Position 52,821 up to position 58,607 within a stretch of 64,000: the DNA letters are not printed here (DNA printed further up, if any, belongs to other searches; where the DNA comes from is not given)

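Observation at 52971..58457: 1828-aa triple-glycosyltransferase fusion with a sharp GC break at the GT4/TPR junction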

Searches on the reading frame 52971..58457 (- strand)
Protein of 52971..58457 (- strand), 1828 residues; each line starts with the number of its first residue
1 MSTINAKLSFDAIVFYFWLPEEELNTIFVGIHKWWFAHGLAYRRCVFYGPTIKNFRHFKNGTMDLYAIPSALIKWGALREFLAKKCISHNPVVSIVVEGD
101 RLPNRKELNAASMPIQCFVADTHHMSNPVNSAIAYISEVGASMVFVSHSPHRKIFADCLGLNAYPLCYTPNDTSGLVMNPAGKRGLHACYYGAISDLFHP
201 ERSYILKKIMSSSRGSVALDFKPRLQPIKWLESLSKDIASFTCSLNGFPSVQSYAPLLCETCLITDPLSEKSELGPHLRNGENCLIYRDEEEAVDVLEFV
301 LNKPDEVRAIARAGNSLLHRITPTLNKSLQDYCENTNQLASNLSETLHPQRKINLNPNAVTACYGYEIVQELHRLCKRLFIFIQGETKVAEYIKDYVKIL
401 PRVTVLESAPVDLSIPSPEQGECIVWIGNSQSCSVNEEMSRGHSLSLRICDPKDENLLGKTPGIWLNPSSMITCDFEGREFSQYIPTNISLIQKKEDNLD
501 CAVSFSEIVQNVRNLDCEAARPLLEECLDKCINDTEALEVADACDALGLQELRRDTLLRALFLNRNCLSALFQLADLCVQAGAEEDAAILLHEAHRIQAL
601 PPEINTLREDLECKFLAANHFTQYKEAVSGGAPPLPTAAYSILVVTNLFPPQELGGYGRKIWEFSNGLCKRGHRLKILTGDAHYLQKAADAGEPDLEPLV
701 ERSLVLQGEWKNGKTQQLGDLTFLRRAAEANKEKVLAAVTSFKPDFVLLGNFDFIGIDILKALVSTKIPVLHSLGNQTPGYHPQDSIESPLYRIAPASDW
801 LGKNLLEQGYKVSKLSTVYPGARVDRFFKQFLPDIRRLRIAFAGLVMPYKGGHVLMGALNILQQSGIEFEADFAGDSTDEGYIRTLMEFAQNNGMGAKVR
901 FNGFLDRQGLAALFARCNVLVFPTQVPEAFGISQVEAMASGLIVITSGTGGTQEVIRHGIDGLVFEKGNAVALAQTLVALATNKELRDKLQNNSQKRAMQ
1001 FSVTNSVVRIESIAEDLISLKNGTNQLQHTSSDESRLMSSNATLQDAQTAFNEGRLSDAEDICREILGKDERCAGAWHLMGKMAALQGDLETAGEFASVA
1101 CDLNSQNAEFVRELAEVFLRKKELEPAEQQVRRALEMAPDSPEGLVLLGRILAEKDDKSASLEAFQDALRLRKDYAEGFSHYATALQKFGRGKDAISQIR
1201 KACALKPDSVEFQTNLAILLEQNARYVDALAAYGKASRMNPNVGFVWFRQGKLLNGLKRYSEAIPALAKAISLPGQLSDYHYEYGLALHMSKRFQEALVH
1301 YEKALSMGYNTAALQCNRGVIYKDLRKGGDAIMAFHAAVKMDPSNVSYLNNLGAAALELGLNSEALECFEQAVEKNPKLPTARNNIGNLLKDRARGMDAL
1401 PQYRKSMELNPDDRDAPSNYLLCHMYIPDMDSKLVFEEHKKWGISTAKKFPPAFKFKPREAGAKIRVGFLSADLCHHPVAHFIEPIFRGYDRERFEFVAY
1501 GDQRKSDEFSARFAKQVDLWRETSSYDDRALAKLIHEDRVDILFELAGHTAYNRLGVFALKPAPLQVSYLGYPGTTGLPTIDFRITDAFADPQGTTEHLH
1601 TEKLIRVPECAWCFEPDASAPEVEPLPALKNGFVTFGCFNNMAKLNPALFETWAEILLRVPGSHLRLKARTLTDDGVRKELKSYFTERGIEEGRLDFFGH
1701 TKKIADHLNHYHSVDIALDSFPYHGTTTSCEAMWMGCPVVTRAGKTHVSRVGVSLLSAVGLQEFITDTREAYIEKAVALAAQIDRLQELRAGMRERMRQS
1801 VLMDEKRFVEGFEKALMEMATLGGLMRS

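Call 5: search_protein_families(library=pfam, proteins=[window:52971-58457:-], max_evalue=0.01)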
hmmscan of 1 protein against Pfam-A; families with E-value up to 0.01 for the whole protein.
window:52971-58457:- (1828 aa): 21 families
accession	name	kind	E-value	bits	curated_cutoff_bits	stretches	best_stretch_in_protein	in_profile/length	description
PF13844.12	Glyco_transf_41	-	1.5e-51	175.7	25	2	1446-1609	62-226/543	Glycosyl transferase family 41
PF00534.26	Glycos_transf_1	-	2.7e-28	99.1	26.4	1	836-997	14-172/172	Glycosyl transferases group 1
PF00515.34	TPR_1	-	4.2e-28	96.4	27.8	1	1348-1378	3-33/34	Tetratricopeptide repeat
PF07719.23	TPR_2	-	1e-26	91.2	27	2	1348-1378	3-33/34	Tetratricopeptide repeat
PF13692.12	Glyco_trans_1_4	-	2.6e-26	93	27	1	839-983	3-142/142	Glycosyl transferases group 1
PF13432.12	TPR_16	-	4.4e-26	91.4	32.7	3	1319-1379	4-64/65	Tetratricopeptide repeat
PF13414.12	TPR_11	-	1.1e-21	76.6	26.8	1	1358-1390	6-38/42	TPR repeat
PF13428.12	TPR_14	-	2.2e-20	71.5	23.5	0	1111-1151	4-44/44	Tetratricopeptide repeat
PF13431.12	TPR_17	-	1.5e-18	65.9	24.4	0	1338-1366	5-33/34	Tetratricopeptide repeat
PF13181.12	TPR_8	-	4.8e-16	57.9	25.7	0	1347-1377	2-32/34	Tetratricopeptide repeat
PF23914.1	TPR_CcmH_CycH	-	5.6e-16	59.2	42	1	1122-1241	30-152/158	Cytochrome c-type biogenesis protein H TPR domain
PF13524.12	Glyco_trans_1_2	-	1.2e-15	58.1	25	2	246-315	60-126/144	Glycosyl transferase-like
PF14559.12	TPR_19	-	6.5e-14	52.5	25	1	1086-1144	3-61/68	Tetratricopeptide repeat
PF13424.12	TPR_12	-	1.4e-13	51.3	30.1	1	1242-1307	8-74/77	Tetratricopeptide repeat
PF25063.1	ARM_TT21_C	-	5.6e-06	26.8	35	1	984-1142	42-198/209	Tetratricopeptide repeat protein 21 C-terminal ARM domain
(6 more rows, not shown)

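Call 6: search_protein_families(library=ncbifam, proteins=[window:52971-58457:-], max_evalue=0.01)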
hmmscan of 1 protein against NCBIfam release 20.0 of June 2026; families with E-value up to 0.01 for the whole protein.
window:52971-58457:- (1828 aa): 63 families (the best 25 are shown)
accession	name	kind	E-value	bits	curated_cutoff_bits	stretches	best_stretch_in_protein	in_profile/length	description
TIGR02917.1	PEP_TPR_lipo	equivalog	7.5e-36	123.4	312.2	1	1041-1416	500-873/899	XrtA/PEP-CTERM system TPR-repeat protein PrsT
NF040959.1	MamA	equivalog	2.1e-28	99.1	200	3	1180-1306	75-201/204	magnetosome protein MamA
NF041876.1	EPS_EpsE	equivalog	7.7e-24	84.6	400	1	837-999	214-377/389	exopolysaccharide biosynthesis GT4 family glycosyltransferase EpsE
TIGR02521.1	type_IV_pilW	equivalog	5.9e-20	71.8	154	4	1106-1202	29-125/234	type IV pilus biogenesis/stability protein PilW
NF033762.1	social_mot_Tgl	equivalog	1.3e-16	60.7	225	2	1262-1425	49-215/252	social motility TPR repeat lipoprotein Tgl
TIGR02552.1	LcrH_SycD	equivalog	1.7e-16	60.2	104.8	1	1086-1175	30-119/136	SycD/LcrH family type III secretion system chaperone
TIGR03449.1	mycothiol_MshA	equivalog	8.2e-16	57.9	462.5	1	835-1015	218-401/406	D-inositol-3-phosphate glycosyltransferase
NF033920.0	C39_PA2778_fam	equivalog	1.8e-15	57.1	150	1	1116-1207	164-255/255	PA2778 family cysteine peptidase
TIGR03999.1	thiol_BshA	equivalog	2.6e-15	56.2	273.7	1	886-1017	244-373/375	N-acetyl-alpha-D-glucosaminyl L-malate synthase BshA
NF033758.1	gliding_GltE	equivalog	3.5e-15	55.9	225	2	1050-1262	130-342/411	adventurous gliding motility TPR repeat lipoprotein GltE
TIGR04063.1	stp3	hypoth_equivalog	6.2e-15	55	442.05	1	838-996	214-373/397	TIGR04063 family PEP-CTERM/XrtA system glycosyltransferase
TIGR03088.1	stp2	hypoth_equivalog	8.6e-15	54.6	409.05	1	853-1012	210-368/374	TIGR03088 family PEP-CTERM/XrtA system glycosyltransferase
NF049992.1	NGTferase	equivalog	3.7e-13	48.9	1000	1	1561-1792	356-583/614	UDP-glucose:protein N-beta-glucosyltransferase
NF038229.1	Glyco4_Geo_Pelo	equivalog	1e-11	44.5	400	1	847-1013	171-332/338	GPMC system family 4 glycosyltransferase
TIGR02149.1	glgA_Coryne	subfamily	1.2e-11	44.4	302.4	1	835-1001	202-373/391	glycogen synthase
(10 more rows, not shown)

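Call 10: find_homologous_proteins(query=window:52971-58457:-)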
Query window:52971-58457:- (1828 aa): 17 proteins with E <= 0.001 among 4342 candidates.
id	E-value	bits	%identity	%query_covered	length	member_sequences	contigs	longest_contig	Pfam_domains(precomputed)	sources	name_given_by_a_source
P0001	0.0e+0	3801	89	100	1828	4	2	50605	PF13431.13,PF23914.2,PF13414.13,PF13524.13,PF13428.13,PF13844.13,PF13692.13,PF14559.13,PF00534.27,PF00515.35,PF13424.13,PF21033.5,PF13432.13,PF13181.13,PF07719.24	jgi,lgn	jgi:predicted O-linked N-acetylglucosamine transferase (SPINDLY family)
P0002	0.0e+0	3562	83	100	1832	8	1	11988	PF13431.13,PF23914.2,PF13414.13,PF13524.13,PF13428.13,PF13844.13,PF13692.13,PF13374.13,PF14559.13,PF00534.27,PF13371.13,PF00515.35,PF13424.13,PF13432.13,PF13181.13,PF07719.24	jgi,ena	-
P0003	0.0e+0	3386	79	100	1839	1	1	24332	PF25063.1,PF13431.13,PF23914.2,PF13414.13,PF13524.13,PF13428.13,PF13844.13,PF13692.13,PF13374.13,PF14559.13,PF00534.27,PF13371.13,PF00515.35,PF13424.13,PF13432.13,PF13181.13,PF07719.24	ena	-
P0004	0.0e+0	2488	60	100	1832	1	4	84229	PF25063.1,PF03704.24,PF13431.13,PF23914.2,PF13414.13,PF13524.13,PF13176.13,PF13428.13,PF13844.13,PF13692.13,PF13374.13,PF14559.13,PF00534.27,PF13371.13,PF00515.35,PF12895.14,PF13424.13,PF21033.5,PF13432.13,PF13181.13,PF07719.24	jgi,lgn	jgi:predicted O-linked N-acetylglucosamine transferase (SPINDLY family)/glycosyltransferase involved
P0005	0.0e+0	2006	68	72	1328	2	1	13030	PF25063.1,PF13431.13,PF23914.2,PF13414.13,PF13579.13,PF13524.13,PF13428.13,PF13439.13,PF13692.13,PF14559.13,PF00534.27,PF00515.35,PF13424.13,PF13432.13,PF13181.13,PF07719.24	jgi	jgi:glycosyltransferase involved in cell wall biosynthesis/Tfp pilus assembly protein PilF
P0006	0.0e+0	1463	64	56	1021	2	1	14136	PF00534.27,PF13579.13,PF13524.13,PF13439.13,PF13692.13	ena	-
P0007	0.0e+0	1410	61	56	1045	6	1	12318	PF00534.27,PF13524.13,PF13692.13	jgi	jgi:glycosyltransferase involved in cell wall biosynthesis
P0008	0.0e+0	1225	55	55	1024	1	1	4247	PF00534.27,PF13524.13,PF13692.13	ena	-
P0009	3.9e-143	497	31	52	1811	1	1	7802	PF14559.13,PF13431.13,PF00534.27,PF13524.13,PF13844.13,PF13181.13,PF20706.4,PF13692.13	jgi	-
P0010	1.7e-40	156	32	13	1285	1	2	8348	PF25060.1,PF13414.13,PF13374.13,PF07721.21,PF24575.2,PF11846.15,PF00515.35,PF13424.13,PF23233.2,PF07719.24,PF13174.13,PF25063.1,PF13431.13,PF23914.2,PF25062.2,PF07720.19,PF13176.13,PF13428.13,PF04733.21,PF14559.13,PF03633.21,PF10516.16,PF13371.13,PF22860.3,PF12895.14,PF21033.5,PF13432.13,PF13181.13,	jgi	jgi:Flp pilus assembly protein TadD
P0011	1.2e-38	150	23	22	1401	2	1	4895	PF03704.24,PF13414.13,PF13374.13,PF24575.2,PF02259.30,PF00515.35,PF13424.13,PF13429.13,PF14561.13,PF07719.24,PF13174.13,PF20308.5,PF25063.1,PF13431.13,PF23914.2,PF13176.13,PF13428.13,PF14559.13,PF27595.1,PF13371.13,PF12895.14,PF21033.5,PF13432.13,PF13181.13,PF01239.29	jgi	jgi:tetratricopeptide (TPR) repeat protein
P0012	7.0e-30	121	25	15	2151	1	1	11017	PF03704.24,PF09976.16,PF13414.13,PF00501.35,PF13193.13,PF12569.15,PF23241.2,PF13374.13,PF02064.22,PF23231.2,PF24575.2,PF00515.35,PF13424.13,PF13429.13,PF14561.13,PF07719.24,PF13174.13,PF20308.5,PF25063.1,PF13431.13,PF23914.2,PF25058.2,PF00550.32,PF13176.13,PF13428.13,PF25064.2,PF14559.13,PF13371.13,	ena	-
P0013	3.9e-25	105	28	18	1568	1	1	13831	PF03704.24,PF13431.13,PF23914.2,PF13414.13,PF13176.13,PF13428.13,PF20703.4,PF13676.12,PF13191.13,PF14559.13,PF24575.2,PF02259.30,PF00515.35,PF13424.13,PF21033.5,PF13432.13,PF13181.13,PF07719.24,PF20308.5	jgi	jgi:tetratricopeptide (TPR) repeat protein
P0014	3.0e-9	53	23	15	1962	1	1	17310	PF13431.13,PF23914.2,PF13414.13,PF13428.13,PF13676.12,PF00931.29,PF13374.13,PF14559.13,PF25575.1,PF13371.13,PF25000.1,PF00515.35,PF13424.13,PF13432.13,PF13181.13,PF01239.29,PF07719.24,PF13174.13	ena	-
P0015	2.4e-5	40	28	12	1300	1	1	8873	PF13431.13,PF23914.2,PF13414.13,PF13428.13,PF13676.12,PF14559.13,PF00515.35,PF13424.13,PF21033.5,PF13432.13,PF00211.26,PF13181.13,PF07719.24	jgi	jgi:TolB-like protein/class 3 adenylate cyclase/Tfp pilus assembly protein PilF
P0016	2.5e-5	40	24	19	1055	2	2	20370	PF14559.13,PF13431.13,PF17874.8,PF13524.13,PF13424.13,PF13432.13,PF13428.13,PF07719.24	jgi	jgi:tetratricopeptide (TPR) repeat protein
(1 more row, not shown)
